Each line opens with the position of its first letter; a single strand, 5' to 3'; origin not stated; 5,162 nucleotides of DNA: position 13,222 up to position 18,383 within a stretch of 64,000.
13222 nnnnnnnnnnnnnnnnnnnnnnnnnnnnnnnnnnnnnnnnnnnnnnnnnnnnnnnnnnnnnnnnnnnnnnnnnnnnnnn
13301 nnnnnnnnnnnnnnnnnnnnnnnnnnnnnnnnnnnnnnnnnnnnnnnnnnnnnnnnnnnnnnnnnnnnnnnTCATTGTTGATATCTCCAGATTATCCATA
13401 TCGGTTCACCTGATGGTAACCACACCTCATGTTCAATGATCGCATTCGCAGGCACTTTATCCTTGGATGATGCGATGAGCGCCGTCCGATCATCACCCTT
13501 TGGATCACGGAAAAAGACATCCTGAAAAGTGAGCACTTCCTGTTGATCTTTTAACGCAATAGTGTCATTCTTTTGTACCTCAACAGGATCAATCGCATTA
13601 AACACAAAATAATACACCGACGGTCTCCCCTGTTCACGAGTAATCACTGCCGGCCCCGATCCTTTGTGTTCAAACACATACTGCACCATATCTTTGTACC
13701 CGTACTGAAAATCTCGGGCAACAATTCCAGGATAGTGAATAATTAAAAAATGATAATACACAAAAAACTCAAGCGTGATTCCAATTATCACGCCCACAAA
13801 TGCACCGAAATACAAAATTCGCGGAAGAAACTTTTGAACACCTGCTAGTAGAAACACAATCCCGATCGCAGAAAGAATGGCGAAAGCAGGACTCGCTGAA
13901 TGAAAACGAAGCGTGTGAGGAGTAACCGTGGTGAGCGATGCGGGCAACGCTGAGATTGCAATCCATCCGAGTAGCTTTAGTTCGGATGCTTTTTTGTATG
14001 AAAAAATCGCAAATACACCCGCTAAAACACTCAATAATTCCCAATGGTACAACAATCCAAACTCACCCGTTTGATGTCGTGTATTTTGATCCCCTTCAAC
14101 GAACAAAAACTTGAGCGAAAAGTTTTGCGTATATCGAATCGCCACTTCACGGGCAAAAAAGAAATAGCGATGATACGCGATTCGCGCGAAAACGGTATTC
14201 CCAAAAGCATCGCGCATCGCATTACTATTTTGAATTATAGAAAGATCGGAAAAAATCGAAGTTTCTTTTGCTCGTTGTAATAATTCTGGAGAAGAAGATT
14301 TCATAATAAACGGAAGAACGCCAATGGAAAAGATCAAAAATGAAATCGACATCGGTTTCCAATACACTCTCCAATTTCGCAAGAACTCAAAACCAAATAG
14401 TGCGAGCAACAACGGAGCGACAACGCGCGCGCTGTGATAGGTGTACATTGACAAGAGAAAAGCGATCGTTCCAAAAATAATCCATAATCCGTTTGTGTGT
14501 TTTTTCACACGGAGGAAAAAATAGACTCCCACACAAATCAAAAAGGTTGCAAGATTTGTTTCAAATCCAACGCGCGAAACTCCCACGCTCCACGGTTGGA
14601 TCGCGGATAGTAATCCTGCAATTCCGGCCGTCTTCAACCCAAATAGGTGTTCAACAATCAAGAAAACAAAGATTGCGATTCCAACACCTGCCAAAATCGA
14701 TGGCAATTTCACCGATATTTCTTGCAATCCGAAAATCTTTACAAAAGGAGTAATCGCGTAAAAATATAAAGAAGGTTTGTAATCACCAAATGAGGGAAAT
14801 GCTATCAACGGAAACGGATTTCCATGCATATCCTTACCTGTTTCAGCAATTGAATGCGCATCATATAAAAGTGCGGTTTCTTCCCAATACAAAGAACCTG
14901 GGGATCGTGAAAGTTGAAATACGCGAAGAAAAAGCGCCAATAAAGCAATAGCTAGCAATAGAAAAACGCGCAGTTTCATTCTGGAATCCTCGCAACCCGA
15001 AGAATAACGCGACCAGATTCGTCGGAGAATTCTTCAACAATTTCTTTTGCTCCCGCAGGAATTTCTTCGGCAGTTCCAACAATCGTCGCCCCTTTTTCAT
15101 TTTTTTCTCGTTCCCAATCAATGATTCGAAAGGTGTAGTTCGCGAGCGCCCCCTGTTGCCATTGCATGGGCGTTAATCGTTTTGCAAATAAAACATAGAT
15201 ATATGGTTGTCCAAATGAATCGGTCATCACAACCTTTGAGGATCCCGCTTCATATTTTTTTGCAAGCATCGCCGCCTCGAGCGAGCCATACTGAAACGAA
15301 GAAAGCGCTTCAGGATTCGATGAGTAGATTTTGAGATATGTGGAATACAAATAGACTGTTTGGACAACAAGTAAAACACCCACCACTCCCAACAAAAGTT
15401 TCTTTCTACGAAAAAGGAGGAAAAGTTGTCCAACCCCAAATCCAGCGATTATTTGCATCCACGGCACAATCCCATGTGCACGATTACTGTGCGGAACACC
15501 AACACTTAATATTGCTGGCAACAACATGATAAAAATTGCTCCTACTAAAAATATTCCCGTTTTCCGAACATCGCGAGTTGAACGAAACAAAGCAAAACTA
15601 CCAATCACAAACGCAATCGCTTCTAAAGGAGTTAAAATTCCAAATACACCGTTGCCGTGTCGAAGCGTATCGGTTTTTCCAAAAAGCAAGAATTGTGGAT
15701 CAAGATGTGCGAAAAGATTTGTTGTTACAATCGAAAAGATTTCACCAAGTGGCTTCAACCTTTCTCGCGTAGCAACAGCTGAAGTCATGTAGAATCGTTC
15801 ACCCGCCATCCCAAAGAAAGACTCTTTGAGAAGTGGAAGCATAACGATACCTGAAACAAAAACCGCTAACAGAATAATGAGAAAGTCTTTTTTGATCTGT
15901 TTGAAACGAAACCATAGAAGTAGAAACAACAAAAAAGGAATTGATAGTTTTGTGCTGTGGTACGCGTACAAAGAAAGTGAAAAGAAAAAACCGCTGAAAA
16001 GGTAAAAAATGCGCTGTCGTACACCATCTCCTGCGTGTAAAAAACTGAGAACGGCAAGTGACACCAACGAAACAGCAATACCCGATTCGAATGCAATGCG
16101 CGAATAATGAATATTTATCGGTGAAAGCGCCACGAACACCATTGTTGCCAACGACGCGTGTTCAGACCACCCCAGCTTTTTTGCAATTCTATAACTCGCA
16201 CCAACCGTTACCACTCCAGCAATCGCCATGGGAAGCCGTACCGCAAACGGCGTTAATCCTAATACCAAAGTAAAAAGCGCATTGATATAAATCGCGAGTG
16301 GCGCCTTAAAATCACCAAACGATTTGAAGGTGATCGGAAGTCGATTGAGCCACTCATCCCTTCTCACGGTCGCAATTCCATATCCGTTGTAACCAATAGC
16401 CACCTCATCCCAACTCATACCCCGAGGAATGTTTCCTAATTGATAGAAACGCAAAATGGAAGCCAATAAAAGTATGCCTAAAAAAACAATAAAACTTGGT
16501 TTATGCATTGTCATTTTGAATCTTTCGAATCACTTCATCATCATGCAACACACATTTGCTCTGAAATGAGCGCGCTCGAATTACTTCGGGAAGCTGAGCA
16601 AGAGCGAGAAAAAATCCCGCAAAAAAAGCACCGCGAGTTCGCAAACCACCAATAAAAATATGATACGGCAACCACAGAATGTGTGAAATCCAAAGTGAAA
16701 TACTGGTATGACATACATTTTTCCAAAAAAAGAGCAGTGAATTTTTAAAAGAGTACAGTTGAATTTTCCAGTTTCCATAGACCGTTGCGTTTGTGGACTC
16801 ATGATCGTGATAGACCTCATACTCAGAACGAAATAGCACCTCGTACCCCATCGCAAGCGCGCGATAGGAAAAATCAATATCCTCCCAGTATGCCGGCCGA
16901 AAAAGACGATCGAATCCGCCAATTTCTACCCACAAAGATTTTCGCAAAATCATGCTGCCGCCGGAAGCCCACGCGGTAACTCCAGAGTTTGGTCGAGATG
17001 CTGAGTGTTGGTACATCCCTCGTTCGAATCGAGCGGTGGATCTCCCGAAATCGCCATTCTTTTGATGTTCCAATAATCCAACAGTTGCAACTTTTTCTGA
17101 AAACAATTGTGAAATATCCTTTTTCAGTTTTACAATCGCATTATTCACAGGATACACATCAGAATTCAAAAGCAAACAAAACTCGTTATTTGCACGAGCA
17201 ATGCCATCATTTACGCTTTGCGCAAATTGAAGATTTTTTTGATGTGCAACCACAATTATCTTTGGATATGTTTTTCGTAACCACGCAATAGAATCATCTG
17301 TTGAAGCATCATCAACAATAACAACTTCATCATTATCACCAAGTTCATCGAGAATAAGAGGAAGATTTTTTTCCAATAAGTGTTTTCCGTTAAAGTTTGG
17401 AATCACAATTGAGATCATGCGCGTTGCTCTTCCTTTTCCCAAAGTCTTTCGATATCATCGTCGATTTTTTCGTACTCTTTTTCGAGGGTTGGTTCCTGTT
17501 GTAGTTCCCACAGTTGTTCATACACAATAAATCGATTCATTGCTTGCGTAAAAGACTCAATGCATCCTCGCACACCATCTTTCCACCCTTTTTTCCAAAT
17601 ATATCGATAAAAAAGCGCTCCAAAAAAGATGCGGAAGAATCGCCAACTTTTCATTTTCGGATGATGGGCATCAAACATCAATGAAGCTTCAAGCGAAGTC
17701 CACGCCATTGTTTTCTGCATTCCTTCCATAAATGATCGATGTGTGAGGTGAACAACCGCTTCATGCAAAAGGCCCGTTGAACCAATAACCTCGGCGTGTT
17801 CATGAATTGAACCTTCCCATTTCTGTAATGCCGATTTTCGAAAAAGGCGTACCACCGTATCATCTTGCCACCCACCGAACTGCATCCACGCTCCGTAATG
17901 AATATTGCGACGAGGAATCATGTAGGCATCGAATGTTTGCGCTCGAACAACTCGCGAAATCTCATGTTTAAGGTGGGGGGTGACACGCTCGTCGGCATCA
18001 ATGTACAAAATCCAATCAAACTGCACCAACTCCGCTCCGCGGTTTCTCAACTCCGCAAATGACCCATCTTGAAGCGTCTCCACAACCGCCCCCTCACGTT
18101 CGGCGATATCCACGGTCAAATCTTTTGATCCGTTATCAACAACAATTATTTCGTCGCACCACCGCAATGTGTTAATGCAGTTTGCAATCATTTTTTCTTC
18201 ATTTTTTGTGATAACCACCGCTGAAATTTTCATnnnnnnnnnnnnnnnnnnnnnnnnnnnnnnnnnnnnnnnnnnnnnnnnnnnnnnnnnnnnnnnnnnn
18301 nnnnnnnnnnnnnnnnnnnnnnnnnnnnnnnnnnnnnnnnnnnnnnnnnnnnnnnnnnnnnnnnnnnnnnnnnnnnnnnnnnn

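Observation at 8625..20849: Tandem array of six PMT_2/GT39-like GT-C paralogs interleaved with three GT2 genes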

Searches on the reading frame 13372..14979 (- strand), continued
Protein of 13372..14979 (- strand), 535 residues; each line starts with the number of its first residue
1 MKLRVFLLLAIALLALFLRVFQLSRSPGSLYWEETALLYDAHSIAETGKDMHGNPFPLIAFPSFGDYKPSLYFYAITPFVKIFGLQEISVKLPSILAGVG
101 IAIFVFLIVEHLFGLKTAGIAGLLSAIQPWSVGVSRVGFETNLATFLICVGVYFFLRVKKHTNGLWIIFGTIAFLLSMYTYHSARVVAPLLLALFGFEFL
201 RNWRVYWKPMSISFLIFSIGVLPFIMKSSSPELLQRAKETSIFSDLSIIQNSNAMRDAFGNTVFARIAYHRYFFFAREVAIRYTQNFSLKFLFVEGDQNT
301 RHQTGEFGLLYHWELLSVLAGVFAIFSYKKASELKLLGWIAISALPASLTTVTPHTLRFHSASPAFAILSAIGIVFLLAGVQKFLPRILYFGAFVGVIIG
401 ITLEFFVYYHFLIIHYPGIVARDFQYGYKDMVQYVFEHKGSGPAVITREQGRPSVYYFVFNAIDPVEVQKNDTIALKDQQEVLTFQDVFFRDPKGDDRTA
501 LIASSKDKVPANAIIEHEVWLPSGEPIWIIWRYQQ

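Call 80: search_protein_representatives(alignment_id=A3)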
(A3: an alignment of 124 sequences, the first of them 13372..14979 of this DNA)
Query: 124 sequences, 537 profile positions. Proteins with E-value up to 0.001 (for the whole library): 50503; up to 1e-10: 17941; up to 1e-30: 7479. The best 150 are listed.
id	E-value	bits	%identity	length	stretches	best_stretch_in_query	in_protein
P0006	1.8e-218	742.9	-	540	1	2-535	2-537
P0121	4.2e-209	712.0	-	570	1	5-536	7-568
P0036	4.0e-208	708.7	-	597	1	6-534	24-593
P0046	3.4e-204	695.8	-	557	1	7-536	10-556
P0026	1.4e-203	693.7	-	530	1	6-536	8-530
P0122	9.2e-202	687.7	-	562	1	7-536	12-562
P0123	6.8e-199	678.3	-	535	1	6-535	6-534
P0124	7.9e-199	678.0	-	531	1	7-536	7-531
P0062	1.5e-198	677.1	-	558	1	8-536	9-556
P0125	1.2e-197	674.2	-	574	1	4-536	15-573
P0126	1.5e-197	673.8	-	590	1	5-532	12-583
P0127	5.3e-197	672.0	-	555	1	2-536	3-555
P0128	6.8e-194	661.8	-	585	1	3-534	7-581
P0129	1.7e-193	660.4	-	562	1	6-536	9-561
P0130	1.1e-192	657.8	-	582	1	6-536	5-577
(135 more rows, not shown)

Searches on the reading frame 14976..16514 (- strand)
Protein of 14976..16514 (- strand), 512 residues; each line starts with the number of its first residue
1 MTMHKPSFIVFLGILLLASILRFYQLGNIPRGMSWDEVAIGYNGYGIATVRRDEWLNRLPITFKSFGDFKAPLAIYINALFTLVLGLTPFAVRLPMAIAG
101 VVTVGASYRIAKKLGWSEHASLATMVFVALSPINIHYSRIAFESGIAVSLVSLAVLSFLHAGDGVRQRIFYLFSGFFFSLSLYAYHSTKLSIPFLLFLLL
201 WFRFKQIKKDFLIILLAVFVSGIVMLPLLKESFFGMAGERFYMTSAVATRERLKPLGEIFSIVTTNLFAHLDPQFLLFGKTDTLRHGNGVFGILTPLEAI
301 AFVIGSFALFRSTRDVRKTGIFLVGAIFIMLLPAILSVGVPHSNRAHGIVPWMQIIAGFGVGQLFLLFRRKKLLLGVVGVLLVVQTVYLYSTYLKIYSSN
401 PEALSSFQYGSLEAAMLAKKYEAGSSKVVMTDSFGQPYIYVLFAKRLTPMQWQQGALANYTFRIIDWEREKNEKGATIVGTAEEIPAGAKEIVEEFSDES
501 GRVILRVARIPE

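Call 5: search_protein_families(library=pfam, proteins=[window:14976-16514:-], max_evalue=0.01)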
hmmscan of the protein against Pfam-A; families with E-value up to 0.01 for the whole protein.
window:14976-16514:- (512 aa): 2 families
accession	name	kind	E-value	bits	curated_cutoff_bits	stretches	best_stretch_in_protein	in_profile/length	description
PF13231.12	PMT_2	-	4.8e-10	40.3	26.1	1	70-228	2-157/160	Dolichyl-phosphate-mannose-protein mannosyltransferase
PF02366.24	PMT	-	0.00076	19.5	22.7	1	67-202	60-199/245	Dolichyl-phosphate-mannose-protein mannosyltransferase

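Call 12: search_protein_families(library=ncbifam, proteins=[window:14976-16514:-], max_evalue=0.01)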
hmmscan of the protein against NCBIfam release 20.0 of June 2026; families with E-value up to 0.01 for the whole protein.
window:14976-16514:- (512 aa): 2 families
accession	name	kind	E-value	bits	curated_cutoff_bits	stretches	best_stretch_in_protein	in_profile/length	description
TIGR03663.1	TIGR03663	subfamily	3.7e-06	26.2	126.25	1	10-185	3-163/435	flippase activity-associated protein Agl23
NF009784.2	PRK13279.1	equivalog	0.0042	15.7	567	1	69-227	59-221/539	lipid IV(A) 4-amino-4-deoxy-L-arabinosyltransferase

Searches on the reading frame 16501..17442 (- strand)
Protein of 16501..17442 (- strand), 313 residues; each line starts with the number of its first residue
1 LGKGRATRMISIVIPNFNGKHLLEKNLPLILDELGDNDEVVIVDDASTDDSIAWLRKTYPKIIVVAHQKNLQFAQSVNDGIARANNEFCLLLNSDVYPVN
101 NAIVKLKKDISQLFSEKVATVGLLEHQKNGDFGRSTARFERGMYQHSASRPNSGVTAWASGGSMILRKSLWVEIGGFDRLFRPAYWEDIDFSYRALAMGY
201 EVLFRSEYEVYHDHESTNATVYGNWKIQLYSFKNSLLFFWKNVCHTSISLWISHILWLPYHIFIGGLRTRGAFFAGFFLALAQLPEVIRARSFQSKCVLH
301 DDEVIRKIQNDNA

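Call 5: search_protein_families(library=pfam, proteins=[window:16501-17442:-], max_evalue=0.01)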
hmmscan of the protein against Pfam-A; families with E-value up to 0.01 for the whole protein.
window:16501-17442:- (313 aa): 4 families
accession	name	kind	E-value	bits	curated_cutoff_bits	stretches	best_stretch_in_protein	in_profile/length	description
PF00535.33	Glycos_transf_2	-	6.4e-18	65.7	23.3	1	11-155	1-149/168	Glycosyl transferase family 2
PF13641.12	Glyco_tranf_2_3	-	1.6e-11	45.1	27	1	10-219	3-218/230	Glycosyltransferase like family 2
PF10111.15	Glyco_tranf_2_2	-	6e-08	32.9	27.3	1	11-206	1-209/276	Glycosyltransferase like family 2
PF13632.12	Glyco_trans_2_3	-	2e-06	28.2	27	1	137-259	50-167/198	Glycosyl transferase family group 2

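Call 35: search_protein_families(library=ncbifam, proteins=[window:16501-17418:-], max_evalue=0.001)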
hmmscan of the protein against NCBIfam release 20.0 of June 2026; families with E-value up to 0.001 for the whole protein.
window:16501-17418:- (305 aa): 13 families
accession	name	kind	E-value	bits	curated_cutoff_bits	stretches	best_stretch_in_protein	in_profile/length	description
NF041875.1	EPS_EpsD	equivalog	2.2e-18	66.8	370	1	2-209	1-211/325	exopolysaccharide biosynthesis glycosyltransferase EpsD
TIGR03965.1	mycofact_glyco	equivalog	1.8e-17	63.4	280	1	2-208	76-284/467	mycofactocin biosynthesis glycosyltransferase MftF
TIGR04283.1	glyco_like_mftF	equivalog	2.7e-11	43.5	182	1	2-192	1-174/221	TIGR04283 family arsenosugar biosynthesis glycosyltransferase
TIGR03937.1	PgaC_IcaA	equivalog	2e-09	36.9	422.3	1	1-95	46-143/407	poly-beta-1,6-N-acetyl-D-glucosamine synthase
NF053739.1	GlytfEpsEBac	equivalog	2.7e-09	36.4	450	1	2-231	3-225/265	glycosyltransferase EpsE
NF007482.0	PRK10073.1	equivalog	1.9e-08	33.7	423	1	2-84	8-92/334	glycosyltransferase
NF047683.1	TeichurnBiosyTuaG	equivalog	1.4e-07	31.4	400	1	2-102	8-108/252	teichuronic acid biosynthesis protein TuaG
NF050050.1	ProtGlycPglI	equivalog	1.8e-07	30.9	500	1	2-112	4-118/306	GalNAc(5)-diNAcBac-PP-undecaprenol beta-1,3-glucosyltransferase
TIGR01556.1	rhamnosyltran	subfamily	2.4e-07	30.2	200.55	1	28-205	20-201/281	rhamnosyltransferase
NF050819.1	PolSacchBiosHfsG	equivalog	5.2e-05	22.5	500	1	18-195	27-208/302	polysaccharide biosynthesis protein HfsG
NF038299.1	EPS_HpsN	equivalog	0.00011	21.3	425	0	1-93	2-97/317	hormogonium polysaccharide biosynthesis glycosyltransferase HpsN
TIGR04195.1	S_glycosyl_SunS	equivalog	0.00021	20.3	350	1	21-100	74-153/421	SunS family peptide S-glycosyltransferase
NF053639.1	Mfer334_fam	equivalog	0.00025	20.9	260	1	8-124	31-147/209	pseudomurein biosynthesis protein PmurB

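Call 64: search_solved_structures(query=window:16501-17418:-, max_evalue=0.001)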
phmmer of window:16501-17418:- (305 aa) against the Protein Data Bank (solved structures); distinct sequences matched with E-value up to 0.001: 7.
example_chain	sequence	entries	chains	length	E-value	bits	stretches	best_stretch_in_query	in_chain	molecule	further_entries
2z87_A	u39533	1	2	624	6.7e-06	28.6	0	1-87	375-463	Chondroitin synthase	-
2z86_A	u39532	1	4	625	6.8e-06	28.6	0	1-87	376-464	Chondroitin synthase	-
9omj_A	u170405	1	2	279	2.9e-05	26.5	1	2-125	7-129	Glycosyltransferase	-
9omh_A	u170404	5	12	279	2.9e-05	26.5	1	2-125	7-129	Glycosyltransferase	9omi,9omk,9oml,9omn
9omm_A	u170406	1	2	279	2.9e-05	26.5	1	2-125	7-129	Glycosyltransferase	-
5hea_A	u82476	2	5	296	4.7e-05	25.8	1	1-89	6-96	Putative glycosyltransferase (GalT1)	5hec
3bcv_A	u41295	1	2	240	6.1e-05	25.5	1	2-107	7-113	Putative glycosyltransferase protein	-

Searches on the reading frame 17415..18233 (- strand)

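Call 35: search_protein_families(library=ncbifam, proteins=[window:17415-18233:-], max_evalue=0.001)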
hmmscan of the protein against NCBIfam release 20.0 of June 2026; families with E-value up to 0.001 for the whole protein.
window:17415-18233:- (272 aa): 6 families
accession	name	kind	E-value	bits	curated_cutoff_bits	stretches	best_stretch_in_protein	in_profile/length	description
TIGR04195.1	S_glycosyl_SunS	equivalog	1.1e-11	44.3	350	1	3-103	59-165/421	SunS family peptide S-glycosyltransferase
TIGR04283.1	glyco_like_mftF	equivalog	1.6e-11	44.2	182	1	3-101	1-102/221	TIGR04283 family arsenosugar biosynthesis glycosyltransferase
TIGR04182.1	glyco_TIGR04182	equivalog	3.4e-07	29.9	325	1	4-87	3-88/293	S-layer glycoprotein N-glycosyltransferase AglJ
NF010496.0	PRK13915.1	equivalog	4.7e-07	29.2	262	1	2-56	32-93/307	glucosyl-3-phosphoglycerate synthase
NF007482.0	PRK10073.1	equivalog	6.1e-06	25.5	423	1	2-102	7-116/334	glycosyltransferase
TIGR03965.1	mycofact_glyco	equivalog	0.00013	21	280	1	3-85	76-168/467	mycofactocin biosynthesis glycosyltransferase MftF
